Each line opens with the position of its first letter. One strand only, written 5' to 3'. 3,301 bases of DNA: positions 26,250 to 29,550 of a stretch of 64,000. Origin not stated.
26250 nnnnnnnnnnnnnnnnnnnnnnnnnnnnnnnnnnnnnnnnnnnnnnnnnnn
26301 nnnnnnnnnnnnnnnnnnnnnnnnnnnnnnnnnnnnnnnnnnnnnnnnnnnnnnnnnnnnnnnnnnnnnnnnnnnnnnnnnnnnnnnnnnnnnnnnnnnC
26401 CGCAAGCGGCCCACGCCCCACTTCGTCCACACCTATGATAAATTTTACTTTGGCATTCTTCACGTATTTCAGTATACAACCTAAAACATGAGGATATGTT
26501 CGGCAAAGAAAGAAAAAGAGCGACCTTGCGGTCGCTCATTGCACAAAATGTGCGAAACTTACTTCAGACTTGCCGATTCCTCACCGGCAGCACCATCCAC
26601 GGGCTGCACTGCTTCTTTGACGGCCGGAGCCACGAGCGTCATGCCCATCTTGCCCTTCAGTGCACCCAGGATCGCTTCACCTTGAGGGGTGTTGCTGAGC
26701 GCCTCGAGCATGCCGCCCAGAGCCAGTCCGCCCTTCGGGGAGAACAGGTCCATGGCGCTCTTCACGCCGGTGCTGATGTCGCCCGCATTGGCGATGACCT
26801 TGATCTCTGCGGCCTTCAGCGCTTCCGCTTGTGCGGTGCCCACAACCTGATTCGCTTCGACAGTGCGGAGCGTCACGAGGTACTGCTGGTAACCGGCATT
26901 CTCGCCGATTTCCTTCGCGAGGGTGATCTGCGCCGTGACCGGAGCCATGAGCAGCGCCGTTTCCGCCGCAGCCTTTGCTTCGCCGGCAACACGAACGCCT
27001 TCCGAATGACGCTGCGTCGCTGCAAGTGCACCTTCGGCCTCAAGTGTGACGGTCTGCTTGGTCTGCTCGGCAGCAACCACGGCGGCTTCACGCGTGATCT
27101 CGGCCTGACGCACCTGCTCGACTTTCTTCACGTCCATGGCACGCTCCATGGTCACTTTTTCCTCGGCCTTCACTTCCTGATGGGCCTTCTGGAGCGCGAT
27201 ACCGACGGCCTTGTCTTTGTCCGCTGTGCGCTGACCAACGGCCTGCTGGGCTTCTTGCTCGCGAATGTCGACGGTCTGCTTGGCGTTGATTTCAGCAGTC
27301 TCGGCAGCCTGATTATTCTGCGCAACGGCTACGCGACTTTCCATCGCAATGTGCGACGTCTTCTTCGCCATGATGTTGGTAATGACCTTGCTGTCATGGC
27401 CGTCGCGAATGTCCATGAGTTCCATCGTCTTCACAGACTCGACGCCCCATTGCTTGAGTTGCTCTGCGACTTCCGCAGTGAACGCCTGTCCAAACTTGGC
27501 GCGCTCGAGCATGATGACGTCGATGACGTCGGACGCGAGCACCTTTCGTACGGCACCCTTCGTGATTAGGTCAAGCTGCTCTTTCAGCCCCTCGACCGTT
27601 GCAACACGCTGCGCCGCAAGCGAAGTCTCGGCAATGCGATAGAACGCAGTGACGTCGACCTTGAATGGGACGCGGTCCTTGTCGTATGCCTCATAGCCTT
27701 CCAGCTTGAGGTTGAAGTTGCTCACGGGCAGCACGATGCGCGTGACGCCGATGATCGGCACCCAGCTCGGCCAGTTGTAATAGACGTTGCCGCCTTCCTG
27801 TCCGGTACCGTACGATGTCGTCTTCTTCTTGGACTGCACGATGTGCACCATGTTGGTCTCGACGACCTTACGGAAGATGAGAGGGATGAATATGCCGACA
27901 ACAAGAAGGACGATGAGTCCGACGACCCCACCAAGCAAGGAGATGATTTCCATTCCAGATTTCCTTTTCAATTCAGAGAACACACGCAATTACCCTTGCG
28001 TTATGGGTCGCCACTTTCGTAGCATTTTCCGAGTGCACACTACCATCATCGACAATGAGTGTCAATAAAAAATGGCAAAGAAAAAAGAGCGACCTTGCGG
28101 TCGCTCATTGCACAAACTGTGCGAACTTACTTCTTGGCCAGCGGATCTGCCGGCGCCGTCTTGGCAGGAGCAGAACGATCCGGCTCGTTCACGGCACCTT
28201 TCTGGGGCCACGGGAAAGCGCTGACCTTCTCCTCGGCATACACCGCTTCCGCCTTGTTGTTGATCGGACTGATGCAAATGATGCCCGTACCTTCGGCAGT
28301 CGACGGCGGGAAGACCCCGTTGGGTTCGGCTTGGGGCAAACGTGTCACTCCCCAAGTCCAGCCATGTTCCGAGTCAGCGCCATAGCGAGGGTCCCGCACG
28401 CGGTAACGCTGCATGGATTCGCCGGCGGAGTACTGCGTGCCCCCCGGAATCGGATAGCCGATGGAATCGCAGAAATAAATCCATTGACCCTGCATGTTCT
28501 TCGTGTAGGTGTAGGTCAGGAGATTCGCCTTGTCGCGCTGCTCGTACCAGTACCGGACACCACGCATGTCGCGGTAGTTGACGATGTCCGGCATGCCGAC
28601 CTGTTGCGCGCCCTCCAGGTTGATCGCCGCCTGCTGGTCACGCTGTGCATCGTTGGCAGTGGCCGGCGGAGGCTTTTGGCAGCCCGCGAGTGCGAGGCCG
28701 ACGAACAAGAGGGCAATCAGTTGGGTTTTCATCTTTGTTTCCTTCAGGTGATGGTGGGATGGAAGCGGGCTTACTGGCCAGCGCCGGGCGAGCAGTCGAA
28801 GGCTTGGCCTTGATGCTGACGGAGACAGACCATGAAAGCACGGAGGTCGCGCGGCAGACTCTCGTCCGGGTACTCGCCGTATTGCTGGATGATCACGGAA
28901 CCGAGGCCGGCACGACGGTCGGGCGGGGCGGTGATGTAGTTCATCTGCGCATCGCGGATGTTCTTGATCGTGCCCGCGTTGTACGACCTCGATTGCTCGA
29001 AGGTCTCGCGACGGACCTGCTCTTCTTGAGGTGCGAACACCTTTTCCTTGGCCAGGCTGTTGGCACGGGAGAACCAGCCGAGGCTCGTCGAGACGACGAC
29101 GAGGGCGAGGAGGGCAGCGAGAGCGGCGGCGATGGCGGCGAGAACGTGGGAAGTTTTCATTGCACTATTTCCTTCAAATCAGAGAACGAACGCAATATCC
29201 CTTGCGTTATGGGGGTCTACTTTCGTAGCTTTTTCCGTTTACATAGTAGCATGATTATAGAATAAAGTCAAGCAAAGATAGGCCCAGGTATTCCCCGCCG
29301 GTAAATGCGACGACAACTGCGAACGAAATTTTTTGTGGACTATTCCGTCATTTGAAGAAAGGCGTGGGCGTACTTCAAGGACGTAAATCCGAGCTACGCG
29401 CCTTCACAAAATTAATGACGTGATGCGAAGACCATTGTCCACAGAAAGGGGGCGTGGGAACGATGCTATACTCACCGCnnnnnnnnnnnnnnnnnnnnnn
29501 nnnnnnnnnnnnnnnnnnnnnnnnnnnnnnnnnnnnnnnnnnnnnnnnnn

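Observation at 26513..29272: Two adjacent GC-rich expression units share a near-identical promoter-proximal 5' leader and a near-identical terminator module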

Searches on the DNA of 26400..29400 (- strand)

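Call 11: search_rna_families(source=window, start=26400, end=29400, threshold=evalue, max_evalue=10)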
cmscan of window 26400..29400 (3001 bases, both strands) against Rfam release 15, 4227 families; matches with E-value up to 10: 5.
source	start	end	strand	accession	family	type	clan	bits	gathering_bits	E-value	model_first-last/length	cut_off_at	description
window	28072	28134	+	RF01808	MicX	Gene; sRNA;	-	21.4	75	0.09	1-194/194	no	MicX Vibrio cholerae sRNA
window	26507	26557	-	RF02059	STnc50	Gene; sRNA;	-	21.3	55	2.4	1-84/84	no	Salmonella enterica sRNA STnc40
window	26504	26618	+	RF01808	MicX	Gene; sRNA;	-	19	75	0.4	1-194/194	no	MicX Vibrio cholerae sRNA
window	28065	28120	-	RF01808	MicX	Gene; sRNA;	-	19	75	0.4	1-194/194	no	MicX Vibrio cholerae sRNA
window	28406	28475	-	RF01668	P10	Gene; sRNA;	-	16.3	37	1.8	1-72/72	no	Pseudomonas sRNA P10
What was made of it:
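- On Any Rfam 15 family: Region 26400-29400 at E<=10 gives only weak sRNA-model hits (MicX, STnc50, one P10), none on either leader (call 11).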

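Call 43: build_rna_model(alignment_id=A4, structure=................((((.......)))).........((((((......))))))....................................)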
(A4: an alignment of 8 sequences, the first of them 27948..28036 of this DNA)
Model R1 built from alignment A4 (8 sequences, 94 columns); structure: as given.
model positions 89; base pairs 10; branch points 1; effective number of sequences 1.98; information 0.64 bits per position. Calibrated on 0.2 Mb of random sequence (short: E-values are rough).
structure used (alignment columns):
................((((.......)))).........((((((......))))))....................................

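Call 44: search_with_rna_model(model_id=R1, sources=[window, L002, L003, L004, L005, L006, L007, L010, L011, L015, L016, L017, L018, L019, L020, L021, L022, L023, L024, L025, L026, L027, L028, L029, L030, L031, L032, L033, L034, L035, L036, L037, L038, L039, L040, L041], max_evalue=10)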
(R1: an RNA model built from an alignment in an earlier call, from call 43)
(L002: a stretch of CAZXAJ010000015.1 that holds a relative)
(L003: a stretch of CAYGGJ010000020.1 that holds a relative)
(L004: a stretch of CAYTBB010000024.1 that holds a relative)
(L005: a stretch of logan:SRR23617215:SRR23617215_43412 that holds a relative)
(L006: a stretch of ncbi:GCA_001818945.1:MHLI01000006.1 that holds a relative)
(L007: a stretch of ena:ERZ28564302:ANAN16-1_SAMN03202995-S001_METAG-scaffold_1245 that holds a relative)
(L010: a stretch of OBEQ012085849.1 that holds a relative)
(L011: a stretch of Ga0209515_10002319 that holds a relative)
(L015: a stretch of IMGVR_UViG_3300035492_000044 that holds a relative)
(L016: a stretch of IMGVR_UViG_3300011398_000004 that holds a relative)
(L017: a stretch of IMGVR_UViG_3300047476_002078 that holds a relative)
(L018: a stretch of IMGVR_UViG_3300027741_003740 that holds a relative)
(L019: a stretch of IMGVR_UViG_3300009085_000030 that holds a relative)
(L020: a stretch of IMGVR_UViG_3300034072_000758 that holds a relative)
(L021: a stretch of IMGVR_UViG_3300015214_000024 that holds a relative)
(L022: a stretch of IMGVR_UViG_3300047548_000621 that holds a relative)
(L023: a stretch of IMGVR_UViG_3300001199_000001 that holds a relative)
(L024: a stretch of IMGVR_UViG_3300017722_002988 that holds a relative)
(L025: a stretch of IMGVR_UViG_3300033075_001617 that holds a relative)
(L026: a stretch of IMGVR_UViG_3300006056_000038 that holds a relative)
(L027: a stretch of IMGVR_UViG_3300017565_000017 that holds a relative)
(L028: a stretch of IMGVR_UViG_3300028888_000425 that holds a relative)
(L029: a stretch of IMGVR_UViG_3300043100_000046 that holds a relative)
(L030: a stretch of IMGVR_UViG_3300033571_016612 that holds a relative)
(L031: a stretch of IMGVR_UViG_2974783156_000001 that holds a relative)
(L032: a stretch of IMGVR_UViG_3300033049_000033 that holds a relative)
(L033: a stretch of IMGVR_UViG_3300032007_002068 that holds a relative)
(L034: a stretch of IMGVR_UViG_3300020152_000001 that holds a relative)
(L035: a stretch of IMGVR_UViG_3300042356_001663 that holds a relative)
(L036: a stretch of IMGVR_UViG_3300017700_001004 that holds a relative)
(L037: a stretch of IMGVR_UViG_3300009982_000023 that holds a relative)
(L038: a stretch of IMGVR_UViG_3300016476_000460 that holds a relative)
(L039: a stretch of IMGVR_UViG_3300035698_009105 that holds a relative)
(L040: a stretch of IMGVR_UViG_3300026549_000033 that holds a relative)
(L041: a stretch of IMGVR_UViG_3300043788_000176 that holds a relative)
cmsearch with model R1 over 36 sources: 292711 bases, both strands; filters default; matches with E-value up to 10: 13.
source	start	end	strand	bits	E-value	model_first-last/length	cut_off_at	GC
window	29155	29242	-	103.5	1.2e-21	1-89/89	no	0.41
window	27948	28036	-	103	1.6e-21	1-89/89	no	0.45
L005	1194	1282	+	103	1.6e-21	1-89/89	no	0.45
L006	5816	5904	+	94.8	1.5e-19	1-89/89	no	0.44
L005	15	104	+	93.5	3.1e-19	1-89/89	no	0.41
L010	7188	7276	-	90.2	2e-18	1-89/89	no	0.45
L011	768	853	-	88.1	6.3e-18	1-89/89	no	0.41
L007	5916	6006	+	86.8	1.3e-17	1-89/89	no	0.46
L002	7201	7278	+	24.4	0.016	1-89/89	no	0.41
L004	6220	6242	+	21.6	0.075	31-53/89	no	0.43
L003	4178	4198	+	18.7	0.4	33-53/89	no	0.48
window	32802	32851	+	15.6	2.1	1-89/89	no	0.4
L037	447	508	+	14.9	3.2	15-77/89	no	0.5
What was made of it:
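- Checked: The covariance model finds no third copy in the window (call 44).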

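Call 49: search_with_rna_model(model_id=R1, sources=[L133, L134, L135, L136, L137], max_evalue=10, show_alignments=5)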
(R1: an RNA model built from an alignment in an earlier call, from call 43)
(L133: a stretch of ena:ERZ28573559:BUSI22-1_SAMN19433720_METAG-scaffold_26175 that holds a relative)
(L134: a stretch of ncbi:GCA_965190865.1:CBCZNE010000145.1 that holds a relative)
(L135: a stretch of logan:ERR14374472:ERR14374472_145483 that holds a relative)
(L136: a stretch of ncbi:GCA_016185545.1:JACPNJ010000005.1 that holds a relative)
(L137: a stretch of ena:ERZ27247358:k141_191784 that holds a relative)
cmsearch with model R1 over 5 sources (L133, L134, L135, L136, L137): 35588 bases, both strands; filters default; matches with E-value up to 10: 2.
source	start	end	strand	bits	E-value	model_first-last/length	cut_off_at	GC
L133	281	364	+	74.1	1.9e-15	1-89/89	no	0.43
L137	3997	4066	+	13.5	0.83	1-89/89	no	0.34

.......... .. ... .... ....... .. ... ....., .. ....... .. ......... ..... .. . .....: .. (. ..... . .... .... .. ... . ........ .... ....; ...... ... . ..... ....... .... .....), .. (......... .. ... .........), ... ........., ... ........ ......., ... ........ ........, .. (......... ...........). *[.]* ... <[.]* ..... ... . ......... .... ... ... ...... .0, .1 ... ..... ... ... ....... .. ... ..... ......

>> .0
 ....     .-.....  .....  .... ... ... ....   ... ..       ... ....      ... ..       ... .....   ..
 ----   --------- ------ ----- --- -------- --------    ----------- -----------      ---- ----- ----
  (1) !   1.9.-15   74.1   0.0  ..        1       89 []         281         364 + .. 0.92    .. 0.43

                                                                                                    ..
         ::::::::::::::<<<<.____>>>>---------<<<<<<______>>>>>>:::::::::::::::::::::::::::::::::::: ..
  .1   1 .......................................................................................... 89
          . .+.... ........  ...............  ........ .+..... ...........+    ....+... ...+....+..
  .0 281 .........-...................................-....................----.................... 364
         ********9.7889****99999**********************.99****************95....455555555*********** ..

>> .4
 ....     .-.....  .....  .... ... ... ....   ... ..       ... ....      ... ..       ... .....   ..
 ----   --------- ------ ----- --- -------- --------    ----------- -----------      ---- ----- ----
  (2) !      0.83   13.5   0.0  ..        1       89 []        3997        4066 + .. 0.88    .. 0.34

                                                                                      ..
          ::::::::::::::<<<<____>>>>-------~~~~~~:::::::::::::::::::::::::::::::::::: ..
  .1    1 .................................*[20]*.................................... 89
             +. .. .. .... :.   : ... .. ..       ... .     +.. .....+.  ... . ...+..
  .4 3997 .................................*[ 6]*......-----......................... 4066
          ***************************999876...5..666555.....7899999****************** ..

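Call 60: search_with_rna_model(model_id=R1, sources=[L138, L139, L140, L141, L142, L143], max_evalue=10, show_alignments=6)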
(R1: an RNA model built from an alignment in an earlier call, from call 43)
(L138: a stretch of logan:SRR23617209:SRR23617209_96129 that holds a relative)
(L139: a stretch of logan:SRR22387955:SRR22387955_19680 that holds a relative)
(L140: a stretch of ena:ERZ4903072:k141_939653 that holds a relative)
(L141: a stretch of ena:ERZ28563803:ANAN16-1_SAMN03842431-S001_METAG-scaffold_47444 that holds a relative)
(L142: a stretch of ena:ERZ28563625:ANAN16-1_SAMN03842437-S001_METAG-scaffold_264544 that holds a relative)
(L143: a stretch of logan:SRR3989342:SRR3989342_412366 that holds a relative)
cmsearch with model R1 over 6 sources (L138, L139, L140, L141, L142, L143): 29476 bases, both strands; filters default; matches with E-value up to 10: 2.
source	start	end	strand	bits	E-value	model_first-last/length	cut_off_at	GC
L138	491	578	+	103.5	1.2e-22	1-89/89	no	0.41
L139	6136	6183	+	12.3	1.4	1-89/89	no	0.23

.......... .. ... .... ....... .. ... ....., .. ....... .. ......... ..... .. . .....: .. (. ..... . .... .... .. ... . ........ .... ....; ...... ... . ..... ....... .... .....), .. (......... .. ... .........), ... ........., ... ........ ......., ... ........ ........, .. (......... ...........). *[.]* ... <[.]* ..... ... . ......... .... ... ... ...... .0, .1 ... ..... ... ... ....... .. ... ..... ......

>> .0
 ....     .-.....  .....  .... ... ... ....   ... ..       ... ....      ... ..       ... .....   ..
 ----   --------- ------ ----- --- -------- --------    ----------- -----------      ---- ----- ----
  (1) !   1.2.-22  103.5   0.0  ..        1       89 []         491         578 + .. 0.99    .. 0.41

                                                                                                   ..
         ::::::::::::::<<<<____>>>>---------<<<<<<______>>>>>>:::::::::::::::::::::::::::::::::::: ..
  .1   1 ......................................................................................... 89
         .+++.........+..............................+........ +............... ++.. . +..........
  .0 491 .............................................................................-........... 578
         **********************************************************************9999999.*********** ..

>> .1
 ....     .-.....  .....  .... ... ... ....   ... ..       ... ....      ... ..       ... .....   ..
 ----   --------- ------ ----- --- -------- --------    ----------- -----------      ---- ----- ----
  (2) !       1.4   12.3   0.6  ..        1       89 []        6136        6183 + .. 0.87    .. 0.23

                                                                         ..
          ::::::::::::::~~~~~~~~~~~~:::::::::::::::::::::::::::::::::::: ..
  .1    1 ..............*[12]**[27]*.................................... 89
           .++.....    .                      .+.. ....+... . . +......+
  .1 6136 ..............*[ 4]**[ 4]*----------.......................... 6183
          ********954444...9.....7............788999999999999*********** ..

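Call 70: search_with_rna_model(model_id=R1, sources=[L144, L145], max_evalue=10, show_alignments=4)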
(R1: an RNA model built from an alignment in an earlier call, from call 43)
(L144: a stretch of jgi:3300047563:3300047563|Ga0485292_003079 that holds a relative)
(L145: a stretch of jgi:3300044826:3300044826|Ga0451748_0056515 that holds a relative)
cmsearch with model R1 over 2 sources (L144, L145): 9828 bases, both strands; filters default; matches with E-value up to 10: 2.
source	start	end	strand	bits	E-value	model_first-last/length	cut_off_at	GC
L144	1301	1384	+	13.2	0.27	1-89/89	no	0.32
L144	1927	1994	-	12.8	0.34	1-89/89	no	0.34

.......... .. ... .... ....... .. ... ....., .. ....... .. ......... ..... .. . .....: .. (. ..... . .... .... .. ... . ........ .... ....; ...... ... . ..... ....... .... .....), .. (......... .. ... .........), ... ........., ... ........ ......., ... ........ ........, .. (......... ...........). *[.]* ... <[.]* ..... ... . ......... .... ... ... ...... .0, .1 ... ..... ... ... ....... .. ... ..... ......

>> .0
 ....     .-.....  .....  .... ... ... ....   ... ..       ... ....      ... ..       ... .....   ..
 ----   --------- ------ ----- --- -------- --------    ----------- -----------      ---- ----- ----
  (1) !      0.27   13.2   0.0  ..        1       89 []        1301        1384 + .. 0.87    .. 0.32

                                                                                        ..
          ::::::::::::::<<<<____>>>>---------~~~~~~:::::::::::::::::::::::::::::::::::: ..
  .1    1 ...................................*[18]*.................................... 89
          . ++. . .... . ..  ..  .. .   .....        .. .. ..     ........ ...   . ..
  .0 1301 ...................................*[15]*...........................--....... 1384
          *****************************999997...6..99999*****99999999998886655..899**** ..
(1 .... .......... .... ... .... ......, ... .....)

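Call 75: search_with_rna_model(model_id=R1, sources=[window, L005, L006, L007, L010, L011, L133], max_evalue=0.00001, make_alignment=true)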
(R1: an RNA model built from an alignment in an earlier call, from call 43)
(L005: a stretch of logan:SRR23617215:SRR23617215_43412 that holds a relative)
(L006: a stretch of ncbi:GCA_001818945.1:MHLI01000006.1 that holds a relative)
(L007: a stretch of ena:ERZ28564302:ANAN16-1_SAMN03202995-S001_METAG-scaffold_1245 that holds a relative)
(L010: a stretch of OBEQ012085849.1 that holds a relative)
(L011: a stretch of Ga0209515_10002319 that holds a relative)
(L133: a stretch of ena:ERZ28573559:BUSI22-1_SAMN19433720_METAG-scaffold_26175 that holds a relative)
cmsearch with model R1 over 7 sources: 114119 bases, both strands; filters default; matches with E-value up to 0.00001: 9.
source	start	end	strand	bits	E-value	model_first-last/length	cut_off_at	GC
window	29155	29242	-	103.5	4.8e-22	1-89/89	no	0.41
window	27948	28036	-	103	6.3e-22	1-89/89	no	0.45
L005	1194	1282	+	103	6.3e-22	1-89/89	no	0.45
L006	5816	5904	+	94.8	5.9e-20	1-89/89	no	0.44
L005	15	104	+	93.5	1.2e-19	1-89/89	no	0.41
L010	7188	7276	-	90.2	7.9e-19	1-89/89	no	0.45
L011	768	853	-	88.1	2.5e-18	1-89/89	no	0.41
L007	5916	6006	+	86.8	5.1e-18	1-89/89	no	0.46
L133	281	364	+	74.1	6e-15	1-89/89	no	0.43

Alignment A6: 9 matches aligned to the model, 94 columns, each read 5' to 3' on its own strand. Consensus structure (alignment columns), stored with it:
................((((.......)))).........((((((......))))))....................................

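Call 95: search_dna_similar(query=window:27954-28036:-, collection=phages, mode=distant, max_evalue=1, max_rows=10)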
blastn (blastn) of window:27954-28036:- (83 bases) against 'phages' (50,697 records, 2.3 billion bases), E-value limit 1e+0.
No match.

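Call 96: search_dna_similar(query=window:27954-28036:-, collection=plasmids, mode=distant, max_evalue=1, max_rows=10)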
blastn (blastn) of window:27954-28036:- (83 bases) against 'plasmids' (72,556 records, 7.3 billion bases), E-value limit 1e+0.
No match.
